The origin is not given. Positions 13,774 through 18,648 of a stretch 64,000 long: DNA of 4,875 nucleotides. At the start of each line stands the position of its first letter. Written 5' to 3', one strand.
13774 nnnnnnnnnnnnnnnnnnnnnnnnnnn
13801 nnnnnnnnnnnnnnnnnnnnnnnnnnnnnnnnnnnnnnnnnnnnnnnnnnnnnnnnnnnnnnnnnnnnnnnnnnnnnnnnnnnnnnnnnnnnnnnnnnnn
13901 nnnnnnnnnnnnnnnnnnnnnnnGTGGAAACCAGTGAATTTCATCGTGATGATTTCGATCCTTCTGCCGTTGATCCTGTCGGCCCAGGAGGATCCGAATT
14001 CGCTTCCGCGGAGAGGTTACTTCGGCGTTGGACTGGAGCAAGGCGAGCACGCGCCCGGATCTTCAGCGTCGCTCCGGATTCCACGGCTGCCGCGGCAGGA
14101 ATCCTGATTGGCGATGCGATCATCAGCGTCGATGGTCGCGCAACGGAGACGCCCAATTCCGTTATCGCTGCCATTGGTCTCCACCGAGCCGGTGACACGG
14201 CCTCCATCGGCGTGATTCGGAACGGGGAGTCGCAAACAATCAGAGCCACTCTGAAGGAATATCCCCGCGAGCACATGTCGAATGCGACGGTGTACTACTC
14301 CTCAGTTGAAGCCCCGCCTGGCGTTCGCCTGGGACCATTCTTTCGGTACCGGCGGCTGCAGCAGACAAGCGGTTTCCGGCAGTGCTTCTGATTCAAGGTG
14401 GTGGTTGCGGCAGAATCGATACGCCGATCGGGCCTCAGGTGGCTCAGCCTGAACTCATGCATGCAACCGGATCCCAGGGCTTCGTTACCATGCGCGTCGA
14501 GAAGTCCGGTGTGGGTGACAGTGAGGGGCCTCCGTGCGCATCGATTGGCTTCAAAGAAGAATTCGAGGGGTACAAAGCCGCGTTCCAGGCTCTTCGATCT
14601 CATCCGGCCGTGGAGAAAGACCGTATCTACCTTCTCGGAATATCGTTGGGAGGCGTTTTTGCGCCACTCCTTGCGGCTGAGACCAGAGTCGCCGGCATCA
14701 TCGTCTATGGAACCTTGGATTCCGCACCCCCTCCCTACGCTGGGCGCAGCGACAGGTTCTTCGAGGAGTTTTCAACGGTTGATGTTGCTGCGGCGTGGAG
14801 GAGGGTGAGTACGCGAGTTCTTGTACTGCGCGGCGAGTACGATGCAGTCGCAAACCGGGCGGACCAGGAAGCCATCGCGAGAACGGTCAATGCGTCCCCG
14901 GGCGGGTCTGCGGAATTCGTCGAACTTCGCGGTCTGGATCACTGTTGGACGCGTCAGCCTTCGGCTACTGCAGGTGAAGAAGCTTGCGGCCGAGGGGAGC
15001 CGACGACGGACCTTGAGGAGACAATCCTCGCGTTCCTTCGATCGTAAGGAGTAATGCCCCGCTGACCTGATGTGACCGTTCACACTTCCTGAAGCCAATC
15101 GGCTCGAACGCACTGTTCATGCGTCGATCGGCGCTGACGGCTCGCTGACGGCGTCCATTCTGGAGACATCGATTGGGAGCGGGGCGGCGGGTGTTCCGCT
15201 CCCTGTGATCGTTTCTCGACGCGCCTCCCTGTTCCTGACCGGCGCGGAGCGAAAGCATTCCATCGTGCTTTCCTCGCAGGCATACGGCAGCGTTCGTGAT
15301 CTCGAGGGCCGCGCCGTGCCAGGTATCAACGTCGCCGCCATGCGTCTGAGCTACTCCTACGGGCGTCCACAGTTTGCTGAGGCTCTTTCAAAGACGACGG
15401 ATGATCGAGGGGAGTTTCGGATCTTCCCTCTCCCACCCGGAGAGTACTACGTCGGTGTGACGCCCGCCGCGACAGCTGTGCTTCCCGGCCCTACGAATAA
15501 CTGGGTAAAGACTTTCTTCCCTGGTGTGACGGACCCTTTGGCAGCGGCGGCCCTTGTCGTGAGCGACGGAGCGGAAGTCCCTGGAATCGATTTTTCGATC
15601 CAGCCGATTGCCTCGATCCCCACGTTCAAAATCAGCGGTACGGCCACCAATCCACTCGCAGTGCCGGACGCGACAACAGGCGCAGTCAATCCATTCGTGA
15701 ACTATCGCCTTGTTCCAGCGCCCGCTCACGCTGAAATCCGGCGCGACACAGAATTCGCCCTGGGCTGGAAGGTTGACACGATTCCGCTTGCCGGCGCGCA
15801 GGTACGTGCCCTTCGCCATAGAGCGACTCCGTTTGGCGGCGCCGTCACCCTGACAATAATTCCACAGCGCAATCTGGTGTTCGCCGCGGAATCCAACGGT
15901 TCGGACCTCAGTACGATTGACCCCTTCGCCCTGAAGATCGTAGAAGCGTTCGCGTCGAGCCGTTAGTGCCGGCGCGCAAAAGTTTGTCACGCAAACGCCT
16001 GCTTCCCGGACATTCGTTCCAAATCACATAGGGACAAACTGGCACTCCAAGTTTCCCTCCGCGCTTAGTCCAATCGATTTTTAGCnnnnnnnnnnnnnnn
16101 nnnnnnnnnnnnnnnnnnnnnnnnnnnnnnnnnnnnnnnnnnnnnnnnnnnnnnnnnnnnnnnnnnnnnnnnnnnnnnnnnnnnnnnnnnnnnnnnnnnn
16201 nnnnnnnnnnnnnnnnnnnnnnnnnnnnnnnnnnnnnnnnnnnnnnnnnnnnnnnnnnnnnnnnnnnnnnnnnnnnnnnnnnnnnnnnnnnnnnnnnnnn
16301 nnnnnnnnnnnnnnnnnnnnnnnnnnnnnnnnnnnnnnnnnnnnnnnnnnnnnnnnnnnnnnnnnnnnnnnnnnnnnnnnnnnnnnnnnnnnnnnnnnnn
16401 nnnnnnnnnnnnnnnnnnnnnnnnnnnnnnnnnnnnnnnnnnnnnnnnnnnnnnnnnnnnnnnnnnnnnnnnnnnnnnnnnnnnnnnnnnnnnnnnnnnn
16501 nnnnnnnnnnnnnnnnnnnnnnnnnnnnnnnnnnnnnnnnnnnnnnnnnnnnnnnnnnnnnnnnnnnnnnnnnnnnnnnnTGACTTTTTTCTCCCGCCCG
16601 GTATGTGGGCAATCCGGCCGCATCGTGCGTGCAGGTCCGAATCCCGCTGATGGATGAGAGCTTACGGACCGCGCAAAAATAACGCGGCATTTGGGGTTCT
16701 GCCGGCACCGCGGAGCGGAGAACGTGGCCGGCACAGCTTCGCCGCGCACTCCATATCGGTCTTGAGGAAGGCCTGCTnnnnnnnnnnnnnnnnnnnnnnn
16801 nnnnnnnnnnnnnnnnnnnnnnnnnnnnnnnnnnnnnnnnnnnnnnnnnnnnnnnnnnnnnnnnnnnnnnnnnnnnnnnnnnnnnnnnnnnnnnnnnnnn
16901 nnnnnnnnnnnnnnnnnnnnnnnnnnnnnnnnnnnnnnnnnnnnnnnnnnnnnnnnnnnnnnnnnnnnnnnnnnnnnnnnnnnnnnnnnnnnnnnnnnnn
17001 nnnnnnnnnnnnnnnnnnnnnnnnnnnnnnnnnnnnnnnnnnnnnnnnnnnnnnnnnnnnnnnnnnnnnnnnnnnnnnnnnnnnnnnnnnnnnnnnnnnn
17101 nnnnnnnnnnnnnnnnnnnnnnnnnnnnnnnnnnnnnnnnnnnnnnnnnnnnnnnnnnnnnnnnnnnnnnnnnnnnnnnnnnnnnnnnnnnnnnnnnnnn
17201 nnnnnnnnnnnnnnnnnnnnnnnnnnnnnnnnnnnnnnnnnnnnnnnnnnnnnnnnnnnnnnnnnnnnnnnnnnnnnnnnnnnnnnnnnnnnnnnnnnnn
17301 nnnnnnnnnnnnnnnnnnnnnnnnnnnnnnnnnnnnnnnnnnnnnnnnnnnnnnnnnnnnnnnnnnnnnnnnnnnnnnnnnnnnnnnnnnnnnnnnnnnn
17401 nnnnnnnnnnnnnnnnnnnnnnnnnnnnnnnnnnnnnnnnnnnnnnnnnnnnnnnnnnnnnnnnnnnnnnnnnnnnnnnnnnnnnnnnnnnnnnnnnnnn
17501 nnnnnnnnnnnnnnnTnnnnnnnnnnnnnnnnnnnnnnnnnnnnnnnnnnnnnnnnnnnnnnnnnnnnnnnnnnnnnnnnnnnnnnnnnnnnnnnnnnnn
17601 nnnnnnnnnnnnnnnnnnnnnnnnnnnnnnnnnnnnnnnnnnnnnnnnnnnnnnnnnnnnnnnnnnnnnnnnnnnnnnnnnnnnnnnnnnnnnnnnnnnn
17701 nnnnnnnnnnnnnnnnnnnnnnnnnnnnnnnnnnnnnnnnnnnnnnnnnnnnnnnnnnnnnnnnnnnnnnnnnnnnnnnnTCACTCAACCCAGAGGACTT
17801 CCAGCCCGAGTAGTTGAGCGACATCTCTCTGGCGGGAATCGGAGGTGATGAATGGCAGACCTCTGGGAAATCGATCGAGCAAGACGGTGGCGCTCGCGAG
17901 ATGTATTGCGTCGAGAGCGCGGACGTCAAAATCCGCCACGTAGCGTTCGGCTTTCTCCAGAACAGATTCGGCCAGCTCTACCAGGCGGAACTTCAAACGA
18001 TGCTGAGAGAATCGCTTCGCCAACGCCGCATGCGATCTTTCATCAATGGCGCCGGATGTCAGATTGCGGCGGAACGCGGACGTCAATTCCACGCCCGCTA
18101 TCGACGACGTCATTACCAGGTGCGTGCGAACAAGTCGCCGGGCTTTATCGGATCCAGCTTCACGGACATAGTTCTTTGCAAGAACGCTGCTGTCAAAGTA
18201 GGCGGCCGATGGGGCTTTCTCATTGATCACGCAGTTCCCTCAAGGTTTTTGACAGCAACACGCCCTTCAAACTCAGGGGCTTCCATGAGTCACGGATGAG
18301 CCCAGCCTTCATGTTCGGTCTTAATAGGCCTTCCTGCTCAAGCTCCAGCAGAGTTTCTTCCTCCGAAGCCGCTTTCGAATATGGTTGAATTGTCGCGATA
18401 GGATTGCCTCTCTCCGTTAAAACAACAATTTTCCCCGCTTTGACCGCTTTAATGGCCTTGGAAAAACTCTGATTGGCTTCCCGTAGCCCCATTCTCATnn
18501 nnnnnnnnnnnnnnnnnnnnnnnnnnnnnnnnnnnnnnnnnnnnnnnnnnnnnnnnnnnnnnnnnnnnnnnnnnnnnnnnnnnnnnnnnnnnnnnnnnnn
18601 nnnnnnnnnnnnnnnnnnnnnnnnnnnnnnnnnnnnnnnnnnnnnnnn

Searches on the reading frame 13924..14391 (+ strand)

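Call 15: search_protein_families(library=pfam, proteins=[window:13924-14391:+], max_evalue=0.001)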
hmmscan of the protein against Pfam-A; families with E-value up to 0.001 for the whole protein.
window:13924-14391:+ (155 aa): 3 families
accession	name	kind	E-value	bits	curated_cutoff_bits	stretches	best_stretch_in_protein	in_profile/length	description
PF13180.12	PDZ_2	-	9.4e-13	48.7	27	1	42-109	12-79/80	PDZ domain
PF17820.7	PDZ_6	-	1.4e-06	28.4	27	1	48-84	4-40/54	PDZ domain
PF00595.29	PDZ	-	0.00055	20.7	23.2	1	43-78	26-61/81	PDZ domain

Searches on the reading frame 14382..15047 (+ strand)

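Call 15: search_protein_families(library=pfam, proteins=[window:14382-15047:+], max_evalue=0.001)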
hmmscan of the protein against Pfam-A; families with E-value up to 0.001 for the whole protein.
window:14382-15047:+ (221 aa): 4 families
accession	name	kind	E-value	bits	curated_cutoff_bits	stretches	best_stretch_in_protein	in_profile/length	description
PF12146.15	Hydrolase_4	-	1.2e-07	31.7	27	1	25-111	23-109/239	Serine aminopeptidase, S33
PF12697.13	Abhydrolase_6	-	2.7e-07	31.9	26.3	0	28-127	22-108/217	Alpha/beta hydrolase family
PF00561.26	Abhydrolase_1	-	2.2e-05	24.7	25.8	1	33-118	27-115/245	alpha/beta hydrolase fold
PF20408.4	Abhydrolase_11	-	0.00092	19.4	27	0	76-164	72-148/193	Alpha/beta hydrolase domain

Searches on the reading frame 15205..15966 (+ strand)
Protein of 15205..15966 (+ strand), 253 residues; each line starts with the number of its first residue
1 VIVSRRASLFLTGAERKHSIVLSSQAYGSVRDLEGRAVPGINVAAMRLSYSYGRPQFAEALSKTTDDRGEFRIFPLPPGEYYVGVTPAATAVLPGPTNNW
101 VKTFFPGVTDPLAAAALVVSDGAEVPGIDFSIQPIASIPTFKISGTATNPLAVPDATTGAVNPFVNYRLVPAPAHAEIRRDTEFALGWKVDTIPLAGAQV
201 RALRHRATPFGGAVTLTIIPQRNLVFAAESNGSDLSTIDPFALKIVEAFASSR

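Call 15: search_protein_families(library=pfam, proteins=[window:15205-15966:+], max_evalue=0.001)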
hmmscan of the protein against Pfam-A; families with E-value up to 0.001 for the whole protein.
window:15205-15966:+ (253 aa): 1 family
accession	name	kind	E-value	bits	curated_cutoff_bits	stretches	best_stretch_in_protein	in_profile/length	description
PF13620.12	CarboxypepD_reg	-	2.1e-07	31.6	32.3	1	28-86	4-55/82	Carboxypeptidase regulatory-like domain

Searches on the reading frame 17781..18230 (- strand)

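Call 16: search_protein_families(library=pfam, proteins=[window:17781-18230:-], max_evalue=0.001)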
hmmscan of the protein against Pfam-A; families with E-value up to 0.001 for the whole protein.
window:17781-18230:- (149 aa): 1 family
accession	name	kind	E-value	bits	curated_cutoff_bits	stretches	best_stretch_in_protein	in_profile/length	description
PF01850.27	PIN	-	4.3e-09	37.4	23.6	1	11-138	2-118/120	PIN domain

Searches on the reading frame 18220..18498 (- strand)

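Call 16: search_protein_families(library=pfam, proteins=[window:18220-18498:-], max_evalue=0.001)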
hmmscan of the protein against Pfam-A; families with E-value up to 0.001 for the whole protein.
window:18220-18498:- (92 aa): 1 family
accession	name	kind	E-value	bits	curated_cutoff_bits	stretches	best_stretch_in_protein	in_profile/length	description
PF02604.26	PhdYeFM_antitox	-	5.1e-07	29.8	29.8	1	4-55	5-57/74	Antitoxin Phd_YefM, type II toxin-antitoxin system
